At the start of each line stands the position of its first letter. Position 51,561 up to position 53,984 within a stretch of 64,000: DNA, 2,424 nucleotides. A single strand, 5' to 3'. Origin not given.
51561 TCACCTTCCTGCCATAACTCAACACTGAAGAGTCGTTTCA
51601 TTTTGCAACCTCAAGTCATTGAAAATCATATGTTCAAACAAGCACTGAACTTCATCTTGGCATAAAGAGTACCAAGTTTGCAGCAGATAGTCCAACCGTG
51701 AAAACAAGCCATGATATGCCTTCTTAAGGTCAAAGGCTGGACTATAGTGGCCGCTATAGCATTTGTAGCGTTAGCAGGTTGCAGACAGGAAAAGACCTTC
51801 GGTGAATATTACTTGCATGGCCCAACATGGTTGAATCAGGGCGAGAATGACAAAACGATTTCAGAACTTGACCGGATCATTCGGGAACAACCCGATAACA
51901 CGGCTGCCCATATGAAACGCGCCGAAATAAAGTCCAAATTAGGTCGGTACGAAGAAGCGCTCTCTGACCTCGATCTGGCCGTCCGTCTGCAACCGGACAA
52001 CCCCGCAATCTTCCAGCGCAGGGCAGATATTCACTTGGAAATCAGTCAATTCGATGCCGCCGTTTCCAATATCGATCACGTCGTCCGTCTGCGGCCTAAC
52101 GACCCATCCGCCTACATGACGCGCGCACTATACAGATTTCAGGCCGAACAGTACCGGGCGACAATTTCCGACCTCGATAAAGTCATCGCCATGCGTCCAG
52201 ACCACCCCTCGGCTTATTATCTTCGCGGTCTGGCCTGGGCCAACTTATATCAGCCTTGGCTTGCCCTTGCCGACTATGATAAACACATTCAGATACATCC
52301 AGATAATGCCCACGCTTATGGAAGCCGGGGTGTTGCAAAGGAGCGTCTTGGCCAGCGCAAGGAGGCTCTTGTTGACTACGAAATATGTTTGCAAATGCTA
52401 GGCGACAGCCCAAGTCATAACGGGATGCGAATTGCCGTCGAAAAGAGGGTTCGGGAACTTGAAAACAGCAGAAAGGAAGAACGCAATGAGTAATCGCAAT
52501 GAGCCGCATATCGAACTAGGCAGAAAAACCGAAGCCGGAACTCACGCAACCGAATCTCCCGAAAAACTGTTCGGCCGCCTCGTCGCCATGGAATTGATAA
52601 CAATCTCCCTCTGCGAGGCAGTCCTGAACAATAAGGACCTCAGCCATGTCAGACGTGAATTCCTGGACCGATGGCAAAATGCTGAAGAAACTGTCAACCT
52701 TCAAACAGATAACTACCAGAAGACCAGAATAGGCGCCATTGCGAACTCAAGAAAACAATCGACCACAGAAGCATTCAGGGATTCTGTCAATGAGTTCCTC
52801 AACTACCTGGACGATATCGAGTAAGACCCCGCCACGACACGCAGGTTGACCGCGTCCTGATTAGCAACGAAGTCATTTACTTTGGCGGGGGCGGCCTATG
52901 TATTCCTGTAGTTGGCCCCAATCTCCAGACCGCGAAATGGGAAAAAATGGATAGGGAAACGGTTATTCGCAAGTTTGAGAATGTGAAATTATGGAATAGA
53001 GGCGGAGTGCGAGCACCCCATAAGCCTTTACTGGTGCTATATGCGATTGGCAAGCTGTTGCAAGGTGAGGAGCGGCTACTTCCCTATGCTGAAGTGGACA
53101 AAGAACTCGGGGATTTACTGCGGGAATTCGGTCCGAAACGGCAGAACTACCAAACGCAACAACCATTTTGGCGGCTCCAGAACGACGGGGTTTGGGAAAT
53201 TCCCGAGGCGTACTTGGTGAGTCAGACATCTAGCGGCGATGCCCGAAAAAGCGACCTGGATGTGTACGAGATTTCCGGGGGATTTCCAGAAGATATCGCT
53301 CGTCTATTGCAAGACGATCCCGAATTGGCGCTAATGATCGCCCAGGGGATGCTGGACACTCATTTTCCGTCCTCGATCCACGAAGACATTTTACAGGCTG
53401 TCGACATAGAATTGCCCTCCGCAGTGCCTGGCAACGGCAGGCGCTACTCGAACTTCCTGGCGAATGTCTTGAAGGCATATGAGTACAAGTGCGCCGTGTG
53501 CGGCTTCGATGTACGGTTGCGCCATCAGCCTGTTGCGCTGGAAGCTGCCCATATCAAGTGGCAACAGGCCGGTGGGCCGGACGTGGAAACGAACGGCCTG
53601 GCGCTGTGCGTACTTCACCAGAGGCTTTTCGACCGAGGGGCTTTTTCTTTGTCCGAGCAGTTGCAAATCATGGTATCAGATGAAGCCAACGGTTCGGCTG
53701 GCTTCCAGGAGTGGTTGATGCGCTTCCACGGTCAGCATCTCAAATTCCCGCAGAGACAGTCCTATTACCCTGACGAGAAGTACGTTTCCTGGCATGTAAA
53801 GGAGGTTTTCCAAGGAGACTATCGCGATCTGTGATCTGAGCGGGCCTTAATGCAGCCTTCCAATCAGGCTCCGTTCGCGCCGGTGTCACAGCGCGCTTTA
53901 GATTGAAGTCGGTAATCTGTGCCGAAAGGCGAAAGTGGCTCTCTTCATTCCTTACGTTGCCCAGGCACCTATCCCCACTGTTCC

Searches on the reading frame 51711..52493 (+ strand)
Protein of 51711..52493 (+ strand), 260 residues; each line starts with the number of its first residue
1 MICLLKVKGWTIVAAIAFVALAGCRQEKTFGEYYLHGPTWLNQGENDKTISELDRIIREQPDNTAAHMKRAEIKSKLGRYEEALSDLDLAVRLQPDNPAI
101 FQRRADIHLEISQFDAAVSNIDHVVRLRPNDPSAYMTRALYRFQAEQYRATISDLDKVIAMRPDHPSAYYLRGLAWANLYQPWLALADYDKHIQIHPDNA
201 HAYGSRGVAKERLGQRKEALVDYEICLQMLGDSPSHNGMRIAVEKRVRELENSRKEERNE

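Call 81: search_protein_families(library=pfam, proteins=[window:51711-52493:+], max_evalue=0.001)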
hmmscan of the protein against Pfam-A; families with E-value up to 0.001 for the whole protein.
window:51711-52493:+ (260 aa): 17 families
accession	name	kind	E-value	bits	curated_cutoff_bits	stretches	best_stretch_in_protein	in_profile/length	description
PF13371.12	TPR_9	-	6.6e-23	81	35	4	107-172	4-69/73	Tetratricopeptide repeat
PF00515.34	TPR_1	-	6.2e-20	70.6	27.8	1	66-97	3-34/34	Tetratricopeptide repeat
PF13414.12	TPR_11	-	1.7e-17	63.3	26.8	1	76-109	6-39/42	TPR repeat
PF13432.12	TPR_16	-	5.4e-16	59.1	32.7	2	41-98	8-65/65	Tetratricopeptide repeat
PF13431.12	TPR_17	-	1.7e-15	56.3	24.4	0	54-84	3-33/34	Tetratricopeptide repeat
PF14559.12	TPR_19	-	1.1e-13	51.7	25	2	43-100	4-61/68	Tetratricopeptide repeat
PF07719.23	TPR_2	-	3.1e-13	49.2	27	1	66-97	3-34/34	Tetratricopeptide repeat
PF13428.12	TPR_14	-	5.2e-13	48.7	23.5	1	65-107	2-44/44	Tetratricopeptide repeat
PF13181.12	TPR_8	-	1.8e-12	46.8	25.7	0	66-97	3-34/34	Tetratricopeptide repeat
PF13424.12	TPR_12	-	1.2e-07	32.3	30.1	0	66-127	5-74/77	Tetratricopeptide repeat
PF23914.1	TPR_CcmH_CycH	-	5.4e-07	30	42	1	57-165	43-154/158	Cytochrome c-type biogenesis protein H TPR domain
PF12895.13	ANAPC3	-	9.3e-07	29.5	27.2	0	113-174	4-64/82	Anaphase-promoting complex, cyclosome, subunit 3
PF03704.23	BTAD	-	2.8e-06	28.2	22.1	0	63-96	61-94/146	Bacterial transcriptional activator domain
PF14561.12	TPR_20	-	5.6e-05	23.8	25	0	45-87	3-45/90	Tetratricopeptide repeat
PF10516.15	SHNi-TPR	-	0.00042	20.2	21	0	105-121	8-24/38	SHNi-TPR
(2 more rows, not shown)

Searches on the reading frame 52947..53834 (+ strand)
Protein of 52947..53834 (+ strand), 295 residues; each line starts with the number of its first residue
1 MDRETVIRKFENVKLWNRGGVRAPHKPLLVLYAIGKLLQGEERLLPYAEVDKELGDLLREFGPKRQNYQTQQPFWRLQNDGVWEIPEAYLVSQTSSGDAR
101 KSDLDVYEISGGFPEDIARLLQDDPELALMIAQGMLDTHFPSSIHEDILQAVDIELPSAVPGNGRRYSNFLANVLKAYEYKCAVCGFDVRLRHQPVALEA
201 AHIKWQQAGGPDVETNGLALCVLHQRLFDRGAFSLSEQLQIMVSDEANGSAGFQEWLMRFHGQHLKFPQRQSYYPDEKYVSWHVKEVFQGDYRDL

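Call 81: search_protein_families(library=pfam, proteins=[window:52947-53834:+], max_evalue=0.001)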
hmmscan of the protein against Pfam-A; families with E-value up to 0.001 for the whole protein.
window:52947-53834:+ (295 aa): 1 family
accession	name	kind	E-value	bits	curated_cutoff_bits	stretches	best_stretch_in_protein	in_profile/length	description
PF13391.12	HNH_2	-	2.5e-09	37.3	21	1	182-235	1-65/66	HNH endonuclease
